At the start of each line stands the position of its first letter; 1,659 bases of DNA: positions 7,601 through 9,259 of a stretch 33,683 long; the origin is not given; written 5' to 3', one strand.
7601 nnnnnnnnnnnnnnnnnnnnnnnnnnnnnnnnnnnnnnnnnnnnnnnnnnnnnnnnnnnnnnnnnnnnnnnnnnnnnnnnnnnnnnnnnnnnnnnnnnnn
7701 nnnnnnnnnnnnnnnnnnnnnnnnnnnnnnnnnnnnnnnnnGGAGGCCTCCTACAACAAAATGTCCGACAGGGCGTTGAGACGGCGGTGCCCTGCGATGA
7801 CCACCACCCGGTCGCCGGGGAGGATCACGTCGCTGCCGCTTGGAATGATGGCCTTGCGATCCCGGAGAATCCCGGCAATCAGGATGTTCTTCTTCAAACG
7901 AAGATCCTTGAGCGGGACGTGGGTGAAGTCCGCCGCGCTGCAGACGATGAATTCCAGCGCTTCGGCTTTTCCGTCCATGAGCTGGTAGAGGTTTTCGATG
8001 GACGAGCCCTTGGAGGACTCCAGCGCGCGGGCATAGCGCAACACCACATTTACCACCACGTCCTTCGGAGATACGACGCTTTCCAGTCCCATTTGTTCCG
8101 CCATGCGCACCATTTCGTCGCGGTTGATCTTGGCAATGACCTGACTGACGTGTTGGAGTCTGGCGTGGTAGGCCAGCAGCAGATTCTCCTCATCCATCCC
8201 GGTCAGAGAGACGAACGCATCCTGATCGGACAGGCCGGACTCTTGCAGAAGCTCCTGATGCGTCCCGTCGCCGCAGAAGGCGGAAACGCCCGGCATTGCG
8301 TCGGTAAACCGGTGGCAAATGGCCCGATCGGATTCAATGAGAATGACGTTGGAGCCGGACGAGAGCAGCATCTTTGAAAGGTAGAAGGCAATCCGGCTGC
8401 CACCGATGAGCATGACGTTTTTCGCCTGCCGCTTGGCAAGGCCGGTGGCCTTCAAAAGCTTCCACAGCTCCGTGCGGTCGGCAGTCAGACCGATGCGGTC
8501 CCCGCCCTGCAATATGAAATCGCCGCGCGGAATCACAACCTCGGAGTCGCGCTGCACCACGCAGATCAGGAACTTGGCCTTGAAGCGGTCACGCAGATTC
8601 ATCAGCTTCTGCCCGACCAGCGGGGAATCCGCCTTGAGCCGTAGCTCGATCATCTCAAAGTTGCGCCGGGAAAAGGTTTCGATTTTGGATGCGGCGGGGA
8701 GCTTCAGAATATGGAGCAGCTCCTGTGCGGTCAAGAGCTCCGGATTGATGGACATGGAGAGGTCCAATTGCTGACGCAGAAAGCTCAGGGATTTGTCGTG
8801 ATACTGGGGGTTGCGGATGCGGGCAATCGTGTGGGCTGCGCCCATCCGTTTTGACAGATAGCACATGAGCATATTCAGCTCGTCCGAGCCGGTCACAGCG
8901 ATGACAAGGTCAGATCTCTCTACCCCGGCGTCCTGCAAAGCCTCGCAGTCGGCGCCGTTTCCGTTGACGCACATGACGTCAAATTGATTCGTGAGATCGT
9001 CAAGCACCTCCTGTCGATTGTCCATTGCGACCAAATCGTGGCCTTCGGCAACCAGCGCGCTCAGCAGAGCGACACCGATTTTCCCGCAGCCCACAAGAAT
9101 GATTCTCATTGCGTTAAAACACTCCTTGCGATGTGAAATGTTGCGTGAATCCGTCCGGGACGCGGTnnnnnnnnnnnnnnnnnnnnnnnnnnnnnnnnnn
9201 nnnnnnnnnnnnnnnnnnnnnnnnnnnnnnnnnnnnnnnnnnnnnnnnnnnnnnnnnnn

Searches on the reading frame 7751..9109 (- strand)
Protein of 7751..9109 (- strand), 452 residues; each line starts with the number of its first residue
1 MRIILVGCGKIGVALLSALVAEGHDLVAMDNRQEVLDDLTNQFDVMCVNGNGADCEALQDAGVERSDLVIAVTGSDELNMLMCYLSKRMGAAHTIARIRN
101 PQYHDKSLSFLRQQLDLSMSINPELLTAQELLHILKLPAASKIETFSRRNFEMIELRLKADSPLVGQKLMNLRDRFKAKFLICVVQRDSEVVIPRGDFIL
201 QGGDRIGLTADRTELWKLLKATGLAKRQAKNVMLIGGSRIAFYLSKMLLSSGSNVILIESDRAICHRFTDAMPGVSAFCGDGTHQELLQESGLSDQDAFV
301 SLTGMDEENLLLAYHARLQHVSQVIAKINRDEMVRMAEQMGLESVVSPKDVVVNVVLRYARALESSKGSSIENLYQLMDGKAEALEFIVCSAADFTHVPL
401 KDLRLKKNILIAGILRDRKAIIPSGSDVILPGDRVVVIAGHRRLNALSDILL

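Call 59: search_protein_families(library=pfam, proteins=[window:7751-9109:-], max_evalue=0.0001)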
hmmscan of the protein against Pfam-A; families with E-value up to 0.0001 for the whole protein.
window:7751-9109:- (452 aa): 4 families
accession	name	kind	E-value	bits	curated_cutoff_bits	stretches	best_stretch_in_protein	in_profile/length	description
PF02254.24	TrkA_N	-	2.5e-45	154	23.8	2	3-106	1-104/116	TrkA-N domain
PF02080.26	TrkA_C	-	6.6e-25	87.2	27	2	153-215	1-63/71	TrkA-C domain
PF13241.12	NAD_binding_7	-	4.3e-06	27.7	22.1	0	2-91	9-87/104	Putative NAD(P)-binding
PF03807.23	F420_oxidored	-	5e-05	24.2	21.6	0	3-50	2-51/94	NADP oxidoreductase coenzyme F420-dependent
